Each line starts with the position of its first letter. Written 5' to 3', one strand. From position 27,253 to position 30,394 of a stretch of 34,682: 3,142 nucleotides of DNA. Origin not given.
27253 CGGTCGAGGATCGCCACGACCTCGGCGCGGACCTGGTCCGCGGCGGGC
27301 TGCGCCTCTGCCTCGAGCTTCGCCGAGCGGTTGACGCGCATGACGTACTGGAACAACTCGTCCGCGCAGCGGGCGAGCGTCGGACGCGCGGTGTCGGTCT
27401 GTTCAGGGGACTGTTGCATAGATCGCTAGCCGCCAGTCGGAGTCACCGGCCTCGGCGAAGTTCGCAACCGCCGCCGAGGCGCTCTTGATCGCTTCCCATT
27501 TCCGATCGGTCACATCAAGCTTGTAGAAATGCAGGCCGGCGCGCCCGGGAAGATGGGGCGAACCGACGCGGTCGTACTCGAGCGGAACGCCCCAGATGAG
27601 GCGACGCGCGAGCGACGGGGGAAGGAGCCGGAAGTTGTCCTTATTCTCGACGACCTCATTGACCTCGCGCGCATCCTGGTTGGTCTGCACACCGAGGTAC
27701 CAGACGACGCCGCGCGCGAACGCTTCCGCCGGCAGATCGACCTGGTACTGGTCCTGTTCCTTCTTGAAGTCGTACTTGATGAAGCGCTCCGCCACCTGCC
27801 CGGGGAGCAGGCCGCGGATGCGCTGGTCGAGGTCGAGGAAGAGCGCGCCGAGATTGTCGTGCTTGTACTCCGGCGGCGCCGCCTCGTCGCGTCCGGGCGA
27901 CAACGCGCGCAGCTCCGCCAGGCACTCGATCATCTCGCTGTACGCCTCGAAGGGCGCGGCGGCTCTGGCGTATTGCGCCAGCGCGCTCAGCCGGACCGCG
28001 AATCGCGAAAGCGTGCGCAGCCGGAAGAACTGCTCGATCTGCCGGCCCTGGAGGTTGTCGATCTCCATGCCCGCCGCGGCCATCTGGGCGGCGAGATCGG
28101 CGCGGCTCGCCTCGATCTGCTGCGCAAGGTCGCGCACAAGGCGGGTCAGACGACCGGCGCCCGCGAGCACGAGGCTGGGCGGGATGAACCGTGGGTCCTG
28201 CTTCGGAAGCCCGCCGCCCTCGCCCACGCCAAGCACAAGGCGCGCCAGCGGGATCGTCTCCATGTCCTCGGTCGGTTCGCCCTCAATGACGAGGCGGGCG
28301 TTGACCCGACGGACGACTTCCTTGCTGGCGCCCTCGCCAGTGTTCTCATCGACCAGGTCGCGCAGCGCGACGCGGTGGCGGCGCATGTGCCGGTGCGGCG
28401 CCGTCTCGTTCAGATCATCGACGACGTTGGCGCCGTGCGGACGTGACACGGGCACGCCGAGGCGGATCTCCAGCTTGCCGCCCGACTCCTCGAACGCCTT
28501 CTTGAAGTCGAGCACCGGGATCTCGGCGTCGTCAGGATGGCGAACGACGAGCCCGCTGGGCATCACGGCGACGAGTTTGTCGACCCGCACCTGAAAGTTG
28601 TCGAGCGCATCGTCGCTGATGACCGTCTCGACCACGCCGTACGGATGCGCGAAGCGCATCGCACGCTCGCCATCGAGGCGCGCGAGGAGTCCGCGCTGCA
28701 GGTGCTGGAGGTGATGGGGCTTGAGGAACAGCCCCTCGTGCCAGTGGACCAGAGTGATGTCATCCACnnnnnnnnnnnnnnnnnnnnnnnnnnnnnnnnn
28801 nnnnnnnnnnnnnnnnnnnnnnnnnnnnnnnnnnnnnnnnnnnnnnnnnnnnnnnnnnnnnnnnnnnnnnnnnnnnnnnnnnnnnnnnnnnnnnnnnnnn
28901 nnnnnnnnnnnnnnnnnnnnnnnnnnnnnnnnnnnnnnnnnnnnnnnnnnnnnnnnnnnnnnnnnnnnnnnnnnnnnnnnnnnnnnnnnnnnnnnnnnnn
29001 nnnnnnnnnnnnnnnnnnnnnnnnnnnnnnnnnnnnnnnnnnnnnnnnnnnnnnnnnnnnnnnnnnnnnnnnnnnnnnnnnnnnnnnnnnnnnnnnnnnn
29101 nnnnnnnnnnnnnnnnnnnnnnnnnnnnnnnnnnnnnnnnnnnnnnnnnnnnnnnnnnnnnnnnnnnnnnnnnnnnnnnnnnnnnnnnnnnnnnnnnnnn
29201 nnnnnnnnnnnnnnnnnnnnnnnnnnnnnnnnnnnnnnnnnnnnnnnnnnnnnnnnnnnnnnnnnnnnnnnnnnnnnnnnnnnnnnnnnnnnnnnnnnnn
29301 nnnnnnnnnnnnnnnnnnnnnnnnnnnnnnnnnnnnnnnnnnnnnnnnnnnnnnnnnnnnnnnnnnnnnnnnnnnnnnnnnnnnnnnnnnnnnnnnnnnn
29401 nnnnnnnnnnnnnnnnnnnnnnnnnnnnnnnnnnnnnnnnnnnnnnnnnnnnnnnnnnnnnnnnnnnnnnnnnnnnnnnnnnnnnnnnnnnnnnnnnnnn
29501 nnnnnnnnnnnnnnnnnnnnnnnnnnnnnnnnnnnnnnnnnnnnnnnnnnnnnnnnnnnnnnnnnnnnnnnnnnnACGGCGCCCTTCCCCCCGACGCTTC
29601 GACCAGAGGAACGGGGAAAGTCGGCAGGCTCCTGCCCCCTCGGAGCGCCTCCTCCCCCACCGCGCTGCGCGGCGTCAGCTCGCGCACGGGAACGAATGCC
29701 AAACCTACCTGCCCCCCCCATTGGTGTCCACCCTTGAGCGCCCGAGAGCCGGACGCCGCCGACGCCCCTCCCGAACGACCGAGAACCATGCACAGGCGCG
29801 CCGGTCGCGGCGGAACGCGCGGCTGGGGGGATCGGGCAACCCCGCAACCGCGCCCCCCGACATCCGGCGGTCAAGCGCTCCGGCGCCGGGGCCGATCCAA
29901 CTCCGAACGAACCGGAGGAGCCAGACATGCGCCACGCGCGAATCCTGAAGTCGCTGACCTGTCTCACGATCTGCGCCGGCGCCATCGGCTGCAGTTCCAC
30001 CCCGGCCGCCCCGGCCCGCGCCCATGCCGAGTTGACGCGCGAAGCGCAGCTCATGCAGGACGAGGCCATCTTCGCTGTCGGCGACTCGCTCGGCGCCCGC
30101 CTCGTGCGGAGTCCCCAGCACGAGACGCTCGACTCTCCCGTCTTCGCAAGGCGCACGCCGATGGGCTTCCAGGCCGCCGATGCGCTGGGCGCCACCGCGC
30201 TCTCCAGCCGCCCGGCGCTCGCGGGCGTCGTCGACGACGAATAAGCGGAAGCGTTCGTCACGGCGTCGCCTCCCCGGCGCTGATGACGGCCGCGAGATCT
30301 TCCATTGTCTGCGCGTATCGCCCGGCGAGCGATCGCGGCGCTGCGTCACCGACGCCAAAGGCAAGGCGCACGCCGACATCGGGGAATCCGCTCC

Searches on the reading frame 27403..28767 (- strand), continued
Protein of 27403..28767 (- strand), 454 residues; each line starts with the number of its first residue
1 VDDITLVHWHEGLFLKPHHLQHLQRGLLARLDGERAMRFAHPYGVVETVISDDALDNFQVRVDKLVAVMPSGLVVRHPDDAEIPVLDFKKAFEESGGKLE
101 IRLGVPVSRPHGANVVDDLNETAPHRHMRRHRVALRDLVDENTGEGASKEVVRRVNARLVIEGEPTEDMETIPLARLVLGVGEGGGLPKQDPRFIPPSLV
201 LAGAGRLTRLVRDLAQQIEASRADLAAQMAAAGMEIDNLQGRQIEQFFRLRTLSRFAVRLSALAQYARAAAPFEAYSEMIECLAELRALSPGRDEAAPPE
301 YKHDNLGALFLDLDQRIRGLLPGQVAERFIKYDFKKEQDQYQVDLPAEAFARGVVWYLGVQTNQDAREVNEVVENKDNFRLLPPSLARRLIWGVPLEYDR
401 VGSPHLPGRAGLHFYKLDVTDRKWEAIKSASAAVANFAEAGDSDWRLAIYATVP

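Call 24: find_encoding_contigs(protein=P0129, flank=10000, max_places=2)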
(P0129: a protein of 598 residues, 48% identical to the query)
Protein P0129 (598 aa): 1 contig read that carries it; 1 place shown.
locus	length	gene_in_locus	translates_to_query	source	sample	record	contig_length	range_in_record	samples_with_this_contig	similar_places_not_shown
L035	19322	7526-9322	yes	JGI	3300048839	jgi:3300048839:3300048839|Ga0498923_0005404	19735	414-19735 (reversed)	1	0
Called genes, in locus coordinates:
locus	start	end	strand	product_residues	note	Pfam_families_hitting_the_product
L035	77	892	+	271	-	PF13432:TPR_16 (weak), PF14559:TPR_19, PF07024:ImpE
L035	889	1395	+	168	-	PF04965:GPW_gp25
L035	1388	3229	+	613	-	PF05947:T6SS_TssF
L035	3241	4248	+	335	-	PF06996:T6SS_TssG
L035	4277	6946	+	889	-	PF02861:Clp_N, PF13191:AAA_16 (weak), PF23569:NBD_SMAX1, PF00004:AAA, PF17871:AAA_lid_9, PF07724:AAA_2, PF07728:AAA_5, PF10431:ClpB_D2-small, +5 more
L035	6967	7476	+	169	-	-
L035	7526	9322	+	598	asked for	PF05954:Phage_GPD, PF04717:Phage_base_V, PF20093:DUF6484 (weak)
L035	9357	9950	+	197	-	PF22011:DUF6931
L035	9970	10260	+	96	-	PF05488:PAAR_motif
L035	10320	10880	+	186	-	-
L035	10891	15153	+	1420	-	PF03781:FGE-sulfatase (weak)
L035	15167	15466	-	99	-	-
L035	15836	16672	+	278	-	-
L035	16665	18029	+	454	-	PF05936:T6SS_VasE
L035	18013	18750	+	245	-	PF09850:DotU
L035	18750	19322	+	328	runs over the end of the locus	?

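Call 25: find_encoding_contigs(protein=P0127, flank=10000, max_places=2)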
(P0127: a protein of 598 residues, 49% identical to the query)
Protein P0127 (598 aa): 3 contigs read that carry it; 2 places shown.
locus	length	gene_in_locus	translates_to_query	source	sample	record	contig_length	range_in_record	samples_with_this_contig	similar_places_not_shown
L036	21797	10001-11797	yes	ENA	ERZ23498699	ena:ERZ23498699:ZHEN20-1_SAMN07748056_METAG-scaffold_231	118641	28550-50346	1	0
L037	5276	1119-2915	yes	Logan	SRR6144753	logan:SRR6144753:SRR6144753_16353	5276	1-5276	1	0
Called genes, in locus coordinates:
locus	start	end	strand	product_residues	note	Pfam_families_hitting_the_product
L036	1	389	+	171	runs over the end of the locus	PF05591:T6SS_VipA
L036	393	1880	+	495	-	PF05943:VipB, PF18945:VipB_2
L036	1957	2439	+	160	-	PF05638:T6SS_HCP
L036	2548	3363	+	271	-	PF13432:TPR_16 (weak), PF14559:TPR_19 (weak), PF07024:ImpE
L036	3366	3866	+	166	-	PF04965:GPW_gp25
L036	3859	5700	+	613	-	PF05947:T6SS_TssF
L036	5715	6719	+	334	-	PF06996:T6SS_TssG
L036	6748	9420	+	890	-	PF02861:Clp_N, PF13191:AAA_16 (weak), PF23569:NBD_SMAX1, PF00004:AAA, PF17871:AAA_lid_9, PF07724:AAA_2, PF07728:AAA_5, PF10431:ClpB_D2-small, +5 more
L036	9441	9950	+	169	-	-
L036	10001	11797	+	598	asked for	PF05954:Phage_GPD, PF04717:Phage_base_V, PF20093:DUF6484 (weak)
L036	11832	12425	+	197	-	PF22011:DUF6931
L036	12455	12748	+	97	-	PF05488:PAAR_motif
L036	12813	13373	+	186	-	-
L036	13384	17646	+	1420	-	PF03781:FGE-sulfatase (weak)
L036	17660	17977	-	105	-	-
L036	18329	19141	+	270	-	-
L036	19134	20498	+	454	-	PF05936:T6SS_VasE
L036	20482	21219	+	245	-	PF09850:DotU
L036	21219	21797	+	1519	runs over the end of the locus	PF14331:IcmF-related_N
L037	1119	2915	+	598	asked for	PF05954:Phage_GPD, PF04717:Phage_base_V, PF20093:DUF6484 (weak)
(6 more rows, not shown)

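Call 26: find_encoding_contigs(protein=P0125, flank=10000, max_places=2)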
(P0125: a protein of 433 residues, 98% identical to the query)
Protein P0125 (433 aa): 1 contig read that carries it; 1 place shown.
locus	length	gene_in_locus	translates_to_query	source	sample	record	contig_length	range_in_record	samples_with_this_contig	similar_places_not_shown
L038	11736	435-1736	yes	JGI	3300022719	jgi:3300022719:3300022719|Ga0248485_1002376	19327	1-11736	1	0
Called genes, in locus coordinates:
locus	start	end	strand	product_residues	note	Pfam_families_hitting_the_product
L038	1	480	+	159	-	?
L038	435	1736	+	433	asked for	PF04717:Phage_base_V, PF20093:DUF6484 (weak)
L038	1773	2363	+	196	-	PF22011:DUF6931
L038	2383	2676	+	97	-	PF05488:PAAR_motif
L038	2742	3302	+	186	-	-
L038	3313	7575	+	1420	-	-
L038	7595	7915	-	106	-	-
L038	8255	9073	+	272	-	-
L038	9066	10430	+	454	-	PF05936:T6SS_VasE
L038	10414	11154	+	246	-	PF09850:DotU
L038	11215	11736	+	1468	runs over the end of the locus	PF14331:IcmF-related_N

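Call 33: find_related_loci(query=A2, collection=genome_contigs, flank=10000)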
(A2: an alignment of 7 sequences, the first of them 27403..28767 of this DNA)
Query A2 (454 aa) in genome_contigs; peptide patterns used: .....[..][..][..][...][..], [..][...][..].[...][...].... (x = any residue, [..] = any of these).
183 stretches matched a pattern; 100 encode a relative of the query (tblastn E <= 1e-3); the best 80 are kept; 80 distinct loci.
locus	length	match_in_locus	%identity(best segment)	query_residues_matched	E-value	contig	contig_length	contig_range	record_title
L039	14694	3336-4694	43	1-453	2e-114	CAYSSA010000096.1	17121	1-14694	MAG TPA_asm: uncultured Tepidisphaeraceae bacterium isolate SRP290908_co1_87 genome assembly, contig: NODE_4503_length_1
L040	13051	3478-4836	42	1-453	6e-114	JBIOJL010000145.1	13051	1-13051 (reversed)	MAG: Tepidisphaerales bacterium isolate GcC5-30 k141_1989658_length_13051_cov_29.3841, whole genome shotgun sequence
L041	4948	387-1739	41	7-454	2e-112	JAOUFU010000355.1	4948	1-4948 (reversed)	MAG: Phycisphaerae bacterium isolate 4_1_July_SF_Bin52 4_1_July_SF_Bin52_scaffold_10381_c1, whole genome shotgun sequenc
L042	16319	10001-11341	45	7-454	6e-111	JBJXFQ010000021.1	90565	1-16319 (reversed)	MAG: Phycisphaerales bacterium isolate F1F2.bin.430 k127_7235538, whole genome shotgun sequence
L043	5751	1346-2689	44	7-454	1e-110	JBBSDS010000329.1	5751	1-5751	MAG: Chthoniobacterales bacterium isolate LS1_sbin.21 LS1_sbin.21_K_1259092_L_5751_cov_10.0000, whole genome shotgun seq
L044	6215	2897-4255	43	1-454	2e-110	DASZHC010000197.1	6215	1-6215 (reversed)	MAG TPA_asm: Chthoniobacterales bacterium isolate SMAG_U6565 k141_4893926, whole genome shotgun sequence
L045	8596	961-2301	43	7-454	4e-110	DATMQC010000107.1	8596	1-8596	MAG TPA_asm: Chthoniobacterales bacterium isolate SMAG_U12918 k141_75369, whole genome shotgun sequence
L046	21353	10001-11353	42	7-454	7e-110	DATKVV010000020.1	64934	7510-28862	MAG TPA_asm: Sedimentisphaerales bacterium isolate SMAG_U14143 k141_3390283, whole genome shotgun sequence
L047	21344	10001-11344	43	7-454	2e-109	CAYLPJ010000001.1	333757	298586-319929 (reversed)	MAG TPA_asm: uncultured Planctomycetaceae bacterium isolate SRP141376_co2_254 genome assembly, contig: NODE_21_length_33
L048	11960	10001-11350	41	7-454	3e-109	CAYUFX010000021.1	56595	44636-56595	MAG TPA_asm: uncultured Pirellulales bacterium isolate binchicken_co89_457 genome assembly, contig: NODE_652_length_5659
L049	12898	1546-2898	40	7-454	1e-108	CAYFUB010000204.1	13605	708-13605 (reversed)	MAG TPA_asm: uncultured Pirellulales bacterium isolate ERP108616_co1_197 genome assembly, contig: k119_1863592, whole ge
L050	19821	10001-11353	40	7-454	1e-108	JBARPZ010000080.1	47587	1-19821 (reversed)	MAG: Sedimentisphaerales bacterium isolate MFD13424_ilm_asm_bin26 k127_71697, whole genome shotgun sequence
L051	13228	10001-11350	41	7-454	2e-108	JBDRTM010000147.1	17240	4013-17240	MAG: Planctomycetota bacterium isolate MEGAHIT-group-3.76 k141_358190, whole genome shotgun sequence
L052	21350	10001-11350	41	7-454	3e-108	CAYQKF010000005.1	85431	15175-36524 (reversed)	MAG TPA_asm: uncultured Pirellulales bacterium isolate SRP068000_co2_145 genome assembly, contig: NODE_20_length_85431_c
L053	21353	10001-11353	48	1-451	4e-133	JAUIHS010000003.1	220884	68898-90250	MAG: Phycisphaerae bacterium isolate Co_bin.225 NODE_598_length_220884_cov_1.504106, whole genome shotgun sequence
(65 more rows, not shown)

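Call 51: search_solved_structures(query=A6, max_evalue=0.1)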
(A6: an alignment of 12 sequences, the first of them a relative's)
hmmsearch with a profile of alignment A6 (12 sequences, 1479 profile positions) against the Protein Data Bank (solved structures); distinct sequences matched with E-value up to 0.1: 4.
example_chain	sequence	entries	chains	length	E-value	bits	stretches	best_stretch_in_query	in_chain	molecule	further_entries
9y5h_B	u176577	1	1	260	0.0007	21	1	752-977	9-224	sc-t-SNARE-diff-#3.3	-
4tql_A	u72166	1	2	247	0.027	15.7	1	713-944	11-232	Three helix bundle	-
9k8a_A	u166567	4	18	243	0.067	14.5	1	728-942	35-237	Cage-t32-Zn1-HEHE-34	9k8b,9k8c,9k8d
9l9o_A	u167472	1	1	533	0.096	13.9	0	1079-1212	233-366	Melatonin-related receptor,Soluble cytochrome b562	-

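Call 59: search_protein_families(library=pfam, proteins=[L046:774-1862:+, L046:1939-2475:+, L046:2459-3979:+, L036:9441-9950:+, L002:4690-8328:+], max_evalue=0.01)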
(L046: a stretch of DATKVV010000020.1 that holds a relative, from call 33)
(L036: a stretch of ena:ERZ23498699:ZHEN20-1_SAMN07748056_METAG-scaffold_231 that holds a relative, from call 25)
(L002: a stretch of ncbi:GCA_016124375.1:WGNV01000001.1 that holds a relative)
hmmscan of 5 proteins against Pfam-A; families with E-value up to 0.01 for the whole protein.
L046:774-1862:+ (362 aa): 1 family
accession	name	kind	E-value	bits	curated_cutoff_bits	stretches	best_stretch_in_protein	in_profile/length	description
PF06812.17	ImpA_N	-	6.5e-35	120.3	26.9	1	15-138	1-117/119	ImpA, N-terminal, type VI secretion system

L046:1939-2475:+ (178 aa): 1 family
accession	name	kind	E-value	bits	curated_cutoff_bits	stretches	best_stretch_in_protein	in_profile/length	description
PF05591.17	T6SS_VipA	-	2e-58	197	24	1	14-164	2-153/155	Type VI secretion system, VipA, VC_A0107 or Hcp2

L046:2459-3979:+ (506 aa): 2 families
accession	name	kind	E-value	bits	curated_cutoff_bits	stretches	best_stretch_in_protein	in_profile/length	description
PF05943.17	VipB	-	8.1e-137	455.7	27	1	77-379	2-301/301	EvpB/VC_A0108, tail sheath N-terminal domain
PF18945.5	VipB_2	-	2.1e-46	157.2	27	1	389-499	2-112/112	EvpB/VC_A0108, tail sheath gpW/gp25-like domain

L036:9441-9950:+ (169 aa): 0 families

L002:4690-8328:+ (1212 aa): 2 families
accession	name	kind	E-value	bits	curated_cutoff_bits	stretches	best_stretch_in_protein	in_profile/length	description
PF01636.29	APH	-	3.5e-05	24.1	23.2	0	96-160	121-184/239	Phosphotransferase enzyme family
PF03781.23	FGE-sulfatase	-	0.00022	21.4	23.3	1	1004-1179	105-254/255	Sulfatase-modifying factor enzyme 1-like domain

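Call 73: search_protein_families(library=pfam, alignment_id=A6, max_evalue=0.1)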
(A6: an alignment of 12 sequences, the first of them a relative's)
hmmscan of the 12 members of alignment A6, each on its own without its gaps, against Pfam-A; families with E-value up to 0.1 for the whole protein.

A. member 1, L001:12089-16642:+ (1517 aa): 2 families
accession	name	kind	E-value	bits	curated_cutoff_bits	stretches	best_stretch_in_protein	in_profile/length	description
PF14331.11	IcmF-related_N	-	1.5e-55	188.8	25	1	188-463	5-258/259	IcmF-related N-terminal domain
PF12666.12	PrgI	-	0.06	14.3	27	0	19-84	21-82/91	PrgI family protein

B. families by the number of members that match (of 12 scanned): 10 families
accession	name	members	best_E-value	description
PF14331.11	IcmF-related_N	12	9.7e-61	IcmF-related N-terminal domain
PF07332.16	Phage_holin_3_6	2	0.013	Putative Actinobacterial Holin-X, holin superfamily III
PF12666.12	PrgI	2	0.055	PrgI family protein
PF13671.12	AAA_33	1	0.0018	AAA domain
PF14316.11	DUF4381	1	0.016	Domain of unknown function (DUF4381)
PF04932.20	Wzy_C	1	0.028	O-Antigen ligase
PF06414.18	Zeta_toxin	1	0.028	Zeta toxin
PF01442.23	Apolipoprotein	1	0.072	Apolipoprotein A1/A4/E domain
PF20720.3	nSTAND3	1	0.086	Novel STAND NTPase 3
PF13727.12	CoA_binding_3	1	0.097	CoA-binding domain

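Call 88: find_encoding_contigs(protein=P0074, flank=10000, max_places=1)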
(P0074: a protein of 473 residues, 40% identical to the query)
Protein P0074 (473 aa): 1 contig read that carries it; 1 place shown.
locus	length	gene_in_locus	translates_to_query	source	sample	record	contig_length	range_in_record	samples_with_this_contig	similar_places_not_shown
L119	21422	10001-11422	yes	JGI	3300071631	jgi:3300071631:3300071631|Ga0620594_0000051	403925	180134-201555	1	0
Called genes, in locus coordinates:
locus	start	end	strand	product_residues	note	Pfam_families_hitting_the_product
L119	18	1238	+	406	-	PF20706:GT4-conflict, PF00534:Glycos_transf_1, PF13692:Glyco_trans_1_4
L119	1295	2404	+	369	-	PF08282:Hydrolase_3 (weak)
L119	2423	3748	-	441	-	PF01966:HD (weak), PF13487:HD_5 (weak)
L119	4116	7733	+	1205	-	PF03781:FGE-sulfatase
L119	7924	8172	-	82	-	-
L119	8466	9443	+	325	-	-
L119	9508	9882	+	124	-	PF05635:23S_rRNA_IVP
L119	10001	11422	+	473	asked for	PF05936:T6SS_VasE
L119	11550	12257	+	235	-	PF09850:DotU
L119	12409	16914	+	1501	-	PF14331:IcmF-related_N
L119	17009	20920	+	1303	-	-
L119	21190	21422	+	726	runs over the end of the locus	PF03865:ShlB (faint)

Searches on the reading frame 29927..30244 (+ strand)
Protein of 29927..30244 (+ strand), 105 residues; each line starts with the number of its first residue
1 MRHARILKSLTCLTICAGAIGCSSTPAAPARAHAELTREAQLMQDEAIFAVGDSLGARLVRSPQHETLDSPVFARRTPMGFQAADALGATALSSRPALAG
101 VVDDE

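Call 3: search_protein_families(library=pfam, proteins=[window:29927-30244:+], max_evalue=0.01)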
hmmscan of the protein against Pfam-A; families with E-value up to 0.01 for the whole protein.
window:29927-30244:+ (105 aa): 0 families

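Call 6: search_protein_families(library=ncbifam, proteins=[window:29927-30244:+], max_evalue=1)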
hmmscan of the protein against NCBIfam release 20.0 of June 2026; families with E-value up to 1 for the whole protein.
window:29927-30244:+ (105 aa): 0 families

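Call 22: search_protein_families(library=pfam, proteins=[window:29927-30244:+], max_evalue=1)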
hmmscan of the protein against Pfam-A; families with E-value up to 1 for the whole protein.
window:29927-30244:+ (105 aa): 0 families
